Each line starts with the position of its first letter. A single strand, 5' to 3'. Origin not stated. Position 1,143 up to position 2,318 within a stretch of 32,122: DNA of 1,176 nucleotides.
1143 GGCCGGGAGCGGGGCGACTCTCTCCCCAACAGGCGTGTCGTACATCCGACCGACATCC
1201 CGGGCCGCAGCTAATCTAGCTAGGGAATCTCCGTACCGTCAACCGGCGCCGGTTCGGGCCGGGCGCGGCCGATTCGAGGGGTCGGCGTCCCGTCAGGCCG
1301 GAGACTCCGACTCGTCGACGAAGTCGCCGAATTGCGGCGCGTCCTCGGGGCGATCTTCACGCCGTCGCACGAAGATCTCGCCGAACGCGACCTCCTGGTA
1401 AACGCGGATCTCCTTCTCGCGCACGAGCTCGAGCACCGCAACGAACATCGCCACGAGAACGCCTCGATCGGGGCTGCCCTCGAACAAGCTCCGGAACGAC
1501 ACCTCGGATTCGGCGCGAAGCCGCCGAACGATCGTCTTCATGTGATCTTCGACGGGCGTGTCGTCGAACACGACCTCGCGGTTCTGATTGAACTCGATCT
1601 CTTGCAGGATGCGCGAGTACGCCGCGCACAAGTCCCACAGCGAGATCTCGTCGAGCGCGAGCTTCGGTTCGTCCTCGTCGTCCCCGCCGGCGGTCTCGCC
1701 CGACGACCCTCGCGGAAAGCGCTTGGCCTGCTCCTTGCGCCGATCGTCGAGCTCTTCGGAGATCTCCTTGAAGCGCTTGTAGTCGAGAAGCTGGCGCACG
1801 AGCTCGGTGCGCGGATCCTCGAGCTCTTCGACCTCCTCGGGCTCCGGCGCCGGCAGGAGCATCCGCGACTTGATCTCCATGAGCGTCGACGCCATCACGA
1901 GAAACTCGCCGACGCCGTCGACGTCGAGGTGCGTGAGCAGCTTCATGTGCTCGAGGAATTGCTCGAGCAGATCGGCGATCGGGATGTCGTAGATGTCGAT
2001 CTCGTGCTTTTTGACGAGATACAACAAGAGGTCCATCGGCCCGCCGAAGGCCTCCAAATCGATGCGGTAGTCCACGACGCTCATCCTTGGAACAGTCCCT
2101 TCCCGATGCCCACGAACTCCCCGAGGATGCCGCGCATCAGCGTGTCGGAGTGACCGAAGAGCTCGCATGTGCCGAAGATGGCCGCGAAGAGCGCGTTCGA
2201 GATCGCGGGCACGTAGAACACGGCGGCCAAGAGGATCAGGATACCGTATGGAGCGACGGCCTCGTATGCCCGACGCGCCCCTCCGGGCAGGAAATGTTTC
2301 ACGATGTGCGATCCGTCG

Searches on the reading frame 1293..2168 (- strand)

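Call 26: search_protein_families(library=pfam, proteins=[window:1293-2168:-], max_evalue=0.001)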
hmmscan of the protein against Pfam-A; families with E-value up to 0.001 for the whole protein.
window:1293-2168:- (291 aa): 1 family
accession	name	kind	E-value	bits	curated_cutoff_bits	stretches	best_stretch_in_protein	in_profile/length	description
PF02616.19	SMC_ScpA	-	4.1e-37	128.8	24.6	1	51-267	1-229/232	Segregation and condensation protein ScpA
